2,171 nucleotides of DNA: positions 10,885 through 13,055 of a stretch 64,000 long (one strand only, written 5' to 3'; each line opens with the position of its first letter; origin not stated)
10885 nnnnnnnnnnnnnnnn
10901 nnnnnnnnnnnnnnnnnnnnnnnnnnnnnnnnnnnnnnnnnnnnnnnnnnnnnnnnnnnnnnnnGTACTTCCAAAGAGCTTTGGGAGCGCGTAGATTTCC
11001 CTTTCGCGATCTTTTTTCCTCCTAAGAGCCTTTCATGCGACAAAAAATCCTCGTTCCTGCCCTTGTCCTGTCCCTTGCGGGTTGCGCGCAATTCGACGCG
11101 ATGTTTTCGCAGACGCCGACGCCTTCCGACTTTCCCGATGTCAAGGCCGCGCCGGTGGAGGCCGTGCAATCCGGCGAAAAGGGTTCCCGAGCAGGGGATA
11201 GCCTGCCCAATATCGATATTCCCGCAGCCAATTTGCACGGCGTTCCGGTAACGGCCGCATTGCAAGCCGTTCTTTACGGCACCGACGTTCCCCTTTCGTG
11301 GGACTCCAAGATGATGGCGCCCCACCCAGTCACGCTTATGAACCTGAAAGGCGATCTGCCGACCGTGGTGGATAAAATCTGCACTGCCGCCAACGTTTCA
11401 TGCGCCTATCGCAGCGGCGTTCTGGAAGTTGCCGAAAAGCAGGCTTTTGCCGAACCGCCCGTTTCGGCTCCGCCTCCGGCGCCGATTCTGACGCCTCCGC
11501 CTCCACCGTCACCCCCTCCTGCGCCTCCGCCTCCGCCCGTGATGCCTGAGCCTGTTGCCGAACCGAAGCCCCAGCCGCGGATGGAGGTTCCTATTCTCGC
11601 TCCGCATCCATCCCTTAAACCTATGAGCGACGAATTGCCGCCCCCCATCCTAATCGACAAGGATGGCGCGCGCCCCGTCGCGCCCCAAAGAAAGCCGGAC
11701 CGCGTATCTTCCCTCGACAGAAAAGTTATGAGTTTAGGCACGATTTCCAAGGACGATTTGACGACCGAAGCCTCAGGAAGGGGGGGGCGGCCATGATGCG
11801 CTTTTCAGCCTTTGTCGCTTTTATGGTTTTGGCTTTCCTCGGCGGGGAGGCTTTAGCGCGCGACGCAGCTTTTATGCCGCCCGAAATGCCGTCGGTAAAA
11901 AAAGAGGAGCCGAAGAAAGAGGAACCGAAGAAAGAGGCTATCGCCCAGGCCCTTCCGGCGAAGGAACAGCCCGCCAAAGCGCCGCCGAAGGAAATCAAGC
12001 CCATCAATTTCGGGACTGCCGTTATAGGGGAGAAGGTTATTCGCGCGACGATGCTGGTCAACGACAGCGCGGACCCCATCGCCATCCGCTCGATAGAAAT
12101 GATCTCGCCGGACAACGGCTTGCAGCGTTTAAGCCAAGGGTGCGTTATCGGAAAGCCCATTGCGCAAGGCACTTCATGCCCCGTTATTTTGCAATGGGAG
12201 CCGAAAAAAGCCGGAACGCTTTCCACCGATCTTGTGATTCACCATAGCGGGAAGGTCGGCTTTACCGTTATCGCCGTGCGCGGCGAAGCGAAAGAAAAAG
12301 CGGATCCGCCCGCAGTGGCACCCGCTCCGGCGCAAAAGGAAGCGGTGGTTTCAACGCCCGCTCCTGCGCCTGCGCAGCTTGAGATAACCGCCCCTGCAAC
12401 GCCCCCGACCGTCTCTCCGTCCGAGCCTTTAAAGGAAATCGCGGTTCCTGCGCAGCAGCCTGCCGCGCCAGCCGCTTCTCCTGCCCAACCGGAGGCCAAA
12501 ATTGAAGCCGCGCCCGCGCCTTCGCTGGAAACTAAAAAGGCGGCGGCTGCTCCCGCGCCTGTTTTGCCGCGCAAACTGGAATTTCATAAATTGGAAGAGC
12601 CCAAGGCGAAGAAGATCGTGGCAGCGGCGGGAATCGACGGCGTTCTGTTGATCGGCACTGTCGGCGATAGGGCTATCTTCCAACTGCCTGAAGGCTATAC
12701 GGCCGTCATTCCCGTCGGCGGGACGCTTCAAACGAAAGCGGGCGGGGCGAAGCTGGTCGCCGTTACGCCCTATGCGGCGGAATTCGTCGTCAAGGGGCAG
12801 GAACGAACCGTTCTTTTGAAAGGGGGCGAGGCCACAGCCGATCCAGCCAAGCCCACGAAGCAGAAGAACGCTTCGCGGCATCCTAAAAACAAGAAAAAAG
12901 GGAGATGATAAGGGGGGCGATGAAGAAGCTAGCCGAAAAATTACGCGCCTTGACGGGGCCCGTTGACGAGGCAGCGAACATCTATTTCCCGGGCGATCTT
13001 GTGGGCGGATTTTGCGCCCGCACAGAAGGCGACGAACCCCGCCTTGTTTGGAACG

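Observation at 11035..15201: Uncharacterised, translationally coupled five-gene envelope operon with T2SS/T4P-platform-like architectures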

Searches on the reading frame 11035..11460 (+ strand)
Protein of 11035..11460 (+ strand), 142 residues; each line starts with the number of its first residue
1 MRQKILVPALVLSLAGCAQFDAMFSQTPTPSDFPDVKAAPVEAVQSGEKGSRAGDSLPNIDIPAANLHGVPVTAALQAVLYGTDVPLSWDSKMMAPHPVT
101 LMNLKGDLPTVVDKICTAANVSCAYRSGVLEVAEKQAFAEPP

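Call 80: search_protein_representatives(protein=window:11035-11460:+)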
Query: 142 residues. Proteins with E-value up to 0.001 (for the whole library): 56; up to 1e-10: 19; up to 1e-30: 1. The best 56 are listed.
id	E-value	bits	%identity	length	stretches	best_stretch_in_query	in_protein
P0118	6.0e-87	305.0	100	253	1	1-142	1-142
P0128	8.9e-30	119.9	53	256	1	1-140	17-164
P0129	3.9e-24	101.7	49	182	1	2-139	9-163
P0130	3.5e-23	98.6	53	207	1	31-141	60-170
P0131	3.9e-20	88.7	55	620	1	51-139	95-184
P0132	7.0e-20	87.9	56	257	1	54-139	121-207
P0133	7.6e-20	87.8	57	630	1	51-139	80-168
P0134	4.2e-19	85.4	55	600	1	52-138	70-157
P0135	5.0e-19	85.2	52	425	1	49-138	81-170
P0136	6.9e-18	81.5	52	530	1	52-139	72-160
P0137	7.4e-18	81.4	55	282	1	53-139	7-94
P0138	1.6e-17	80.3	50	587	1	48-139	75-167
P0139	1.4e-16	77.3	50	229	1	51-138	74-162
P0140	2.3e-14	70.1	48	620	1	53-139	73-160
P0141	5.6e-13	65.6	45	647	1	52-138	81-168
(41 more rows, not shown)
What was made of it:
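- Tried and rejected: I solved this by searching the N-domain alone (call 80). Short hits from call 80.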

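Call 82: find_encoding_contigs(protein=P0128, flank=10000, max_places=3)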
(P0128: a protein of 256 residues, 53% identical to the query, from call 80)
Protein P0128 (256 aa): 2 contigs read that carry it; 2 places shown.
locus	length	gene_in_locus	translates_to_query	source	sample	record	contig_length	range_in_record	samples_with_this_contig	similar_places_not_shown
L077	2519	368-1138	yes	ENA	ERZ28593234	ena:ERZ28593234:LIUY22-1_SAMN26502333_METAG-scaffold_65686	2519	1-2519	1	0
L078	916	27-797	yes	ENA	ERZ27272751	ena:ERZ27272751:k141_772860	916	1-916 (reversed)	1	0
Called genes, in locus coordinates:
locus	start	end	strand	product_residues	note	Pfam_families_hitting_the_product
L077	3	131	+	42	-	?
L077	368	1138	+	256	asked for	-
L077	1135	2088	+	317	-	-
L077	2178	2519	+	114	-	?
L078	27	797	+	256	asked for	-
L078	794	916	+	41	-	?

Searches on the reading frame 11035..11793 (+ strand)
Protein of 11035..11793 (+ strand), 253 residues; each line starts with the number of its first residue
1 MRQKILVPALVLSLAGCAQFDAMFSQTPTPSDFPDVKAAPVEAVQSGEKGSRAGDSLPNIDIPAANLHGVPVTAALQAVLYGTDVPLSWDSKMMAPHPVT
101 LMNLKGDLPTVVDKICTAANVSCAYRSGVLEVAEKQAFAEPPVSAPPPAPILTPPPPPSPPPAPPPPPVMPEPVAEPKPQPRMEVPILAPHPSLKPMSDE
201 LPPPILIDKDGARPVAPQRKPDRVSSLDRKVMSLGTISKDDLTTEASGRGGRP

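Call 3: search_protein_families(library=pfam, proteins=[window:11035-11793:+], max_evalue=1)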
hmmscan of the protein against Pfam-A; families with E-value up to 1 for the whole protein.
window:11035-11793:+ (253 aa): 0 families

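Call 4: search_protein_families(library=ncbifam, proteins=[window:11035-11793:+], max_evalue=1)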
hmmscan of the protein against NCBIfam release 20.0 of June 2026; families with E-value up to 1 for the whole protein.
window:11035-11793:+ (253 aa): 0 families

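Call 50: list_cluster_members(proteins=[window:11035-11793:+, window:11793-12905:+, P0001, window:13861-14346:+, P0058, window:6617-8038:+])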
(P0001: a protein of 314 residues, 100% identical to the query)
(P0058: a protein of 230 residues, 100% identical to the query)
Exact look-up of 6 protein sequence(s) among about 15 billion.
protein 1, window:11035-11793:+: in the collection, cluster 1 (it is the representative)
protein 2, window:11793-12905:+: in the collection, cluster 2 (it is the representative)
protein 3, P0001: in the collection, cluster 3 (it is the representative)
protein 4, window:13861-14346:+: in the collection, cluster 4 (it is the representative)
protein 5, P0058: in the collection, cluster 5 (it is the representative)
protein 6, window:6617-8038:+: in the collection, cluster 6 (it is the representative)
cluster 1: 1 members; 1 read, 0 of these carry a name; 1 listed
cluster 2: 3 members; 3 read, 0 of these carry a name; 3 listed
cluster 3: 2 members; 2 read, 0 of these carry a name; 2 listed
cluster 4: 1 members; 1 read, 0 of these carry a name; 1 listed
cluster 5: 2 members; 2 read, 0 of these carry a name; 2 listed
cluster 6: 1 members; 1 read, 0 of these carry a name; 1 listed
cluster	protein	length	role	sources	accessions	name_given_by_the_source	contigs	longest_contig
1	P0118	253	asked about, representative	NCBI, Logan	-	-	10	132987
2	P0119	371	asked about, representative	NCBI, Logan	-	-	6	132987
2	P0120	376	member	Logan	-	-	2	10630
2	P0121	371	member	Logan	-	-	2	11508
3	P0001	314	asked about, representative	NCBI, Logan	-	-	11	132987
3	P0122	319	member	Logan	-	-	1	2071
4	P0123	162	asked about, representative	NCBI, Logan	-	-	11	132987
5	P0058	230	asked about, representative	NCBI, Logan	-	-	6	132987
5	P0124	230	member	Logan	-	-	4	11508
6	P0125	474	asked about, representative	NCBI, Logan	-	-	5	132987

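Call 66: find_homologous_proteins(query=window:11035-11793:+, max_evalue=0.001)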
Query window:11035-11793:+ (253 aa): 3 proteins with E <= 0.001 among 8000 candidates.
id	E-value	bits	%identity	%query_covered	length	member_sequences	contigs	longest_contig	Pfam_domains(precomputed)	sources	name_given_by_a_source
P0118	1.2e-156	538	100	100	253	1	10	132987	-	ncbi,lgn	-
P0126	1.4e-96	341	78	57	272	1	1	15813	-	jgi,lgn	-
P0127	1.9e-59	220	65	50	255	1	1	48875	-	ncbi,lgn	-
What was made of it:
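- Tried and rejected: The poly-Pro tract swamped the word filter and only three clusters were returned (call 66).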

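Call 85: find_related_loci(query=A5, collection=metagenome_contigs, flank=10000)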
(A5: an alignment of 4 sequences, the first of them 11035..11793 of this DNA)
Query A5 (253 aa) in metagenome_contigs; peptide patterns used: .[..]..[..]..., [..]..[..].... (x = any residue, [..] = any of these).
218 stretches matched a pattern; 7 encode a relative of the query (tblastn E <= 1e-3); 7 distinct loci.
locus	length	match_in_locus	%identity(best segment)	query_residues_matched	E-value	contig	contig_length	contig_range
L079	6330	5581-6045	47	9-149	3e-31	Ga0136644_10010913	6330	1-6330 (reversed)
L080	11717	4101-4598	38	1-152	2e-30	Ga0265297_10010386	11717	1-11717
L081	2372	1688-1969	58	54-149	4e-29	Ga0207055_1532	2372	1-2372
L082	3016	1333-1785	42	5-138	3e-28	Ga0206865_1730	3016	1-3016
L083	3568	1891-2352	43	10-144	3e-27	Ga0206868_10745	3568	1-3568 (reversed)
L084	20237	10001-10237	56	60-138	1e-25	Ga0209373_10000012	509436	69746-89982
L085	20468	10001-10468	39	1-138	1e-25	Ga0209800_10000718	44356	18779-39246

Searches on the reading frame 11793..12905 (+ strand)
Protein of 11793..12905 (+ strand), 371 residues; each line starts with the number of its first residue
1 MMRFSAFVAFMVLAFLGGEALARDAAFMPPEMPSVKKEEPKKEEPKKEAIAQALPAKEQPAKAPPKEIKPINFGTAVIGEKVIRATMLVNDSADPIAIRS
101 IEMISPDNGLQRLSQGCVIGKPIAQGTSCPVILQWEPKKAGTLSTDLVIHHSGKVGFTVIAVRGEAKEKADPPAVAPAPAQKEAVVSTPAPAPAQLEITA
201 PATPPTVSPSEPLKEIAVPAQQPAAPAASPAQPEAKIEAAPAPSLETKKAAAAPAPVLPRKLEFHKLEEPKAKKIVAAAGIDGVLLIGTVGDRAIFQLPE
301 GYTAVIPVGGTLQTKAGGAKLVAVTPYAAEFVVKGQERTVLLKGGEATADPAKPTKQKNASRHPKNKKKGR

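Call 3: search_protein_families(library=pfam, proteins=[window:11793-12905:+], max_evalue=1)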
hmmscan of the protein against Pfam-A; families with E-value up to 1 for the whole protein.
window:11793-12905:+ (371 aa): 2 families
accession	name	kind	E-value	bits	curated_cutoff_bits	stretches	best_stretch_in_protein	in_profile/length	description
PF24770.2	Ig-CFAP74_2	-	0.018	15.9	27.4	1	70-93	7-30/185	CFAP74 second Ig-like domain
PF15780.11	ASH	-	0.024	15.2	27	1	71-153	14-92/98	Abnormal spindle-like microcephaly-assoc'd, ASPM-SPD-2-Hydin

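Call 4: search_protein_families(library=ncbifam, proteins=[window:11793-12905:+], max_evalue=1)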
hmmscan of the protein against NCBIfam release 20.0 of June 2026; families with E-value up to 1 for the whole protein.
window:11793-12905:+ (371 aa): 1 family
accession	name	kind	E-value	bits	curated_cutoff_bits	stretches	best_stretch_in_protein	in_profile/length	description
NF012200.0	choice_anch_D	domain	0.00066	20.2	45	1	69-149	20-101/108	choice-of-anchor D domain-containing protein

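Call 44: search_solved_structures(query=A4, max_evalue=10, show_alignments=2)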
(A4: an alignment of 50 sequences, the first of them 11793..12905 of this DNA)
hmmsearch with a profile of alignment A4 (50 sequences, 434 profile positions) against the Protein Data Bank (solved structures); distinct sequences matched with E-value up to 10: 2.
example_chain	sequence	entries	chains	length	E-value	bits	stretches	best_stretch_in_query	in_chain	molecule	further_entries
3oi8_A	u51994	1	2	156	1.8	10.5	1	172-207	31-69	Uncharacterized protein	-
7n61_1B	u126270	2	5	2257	7.7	8.4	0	105-148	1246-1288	FAP65 | Flagellar associated protein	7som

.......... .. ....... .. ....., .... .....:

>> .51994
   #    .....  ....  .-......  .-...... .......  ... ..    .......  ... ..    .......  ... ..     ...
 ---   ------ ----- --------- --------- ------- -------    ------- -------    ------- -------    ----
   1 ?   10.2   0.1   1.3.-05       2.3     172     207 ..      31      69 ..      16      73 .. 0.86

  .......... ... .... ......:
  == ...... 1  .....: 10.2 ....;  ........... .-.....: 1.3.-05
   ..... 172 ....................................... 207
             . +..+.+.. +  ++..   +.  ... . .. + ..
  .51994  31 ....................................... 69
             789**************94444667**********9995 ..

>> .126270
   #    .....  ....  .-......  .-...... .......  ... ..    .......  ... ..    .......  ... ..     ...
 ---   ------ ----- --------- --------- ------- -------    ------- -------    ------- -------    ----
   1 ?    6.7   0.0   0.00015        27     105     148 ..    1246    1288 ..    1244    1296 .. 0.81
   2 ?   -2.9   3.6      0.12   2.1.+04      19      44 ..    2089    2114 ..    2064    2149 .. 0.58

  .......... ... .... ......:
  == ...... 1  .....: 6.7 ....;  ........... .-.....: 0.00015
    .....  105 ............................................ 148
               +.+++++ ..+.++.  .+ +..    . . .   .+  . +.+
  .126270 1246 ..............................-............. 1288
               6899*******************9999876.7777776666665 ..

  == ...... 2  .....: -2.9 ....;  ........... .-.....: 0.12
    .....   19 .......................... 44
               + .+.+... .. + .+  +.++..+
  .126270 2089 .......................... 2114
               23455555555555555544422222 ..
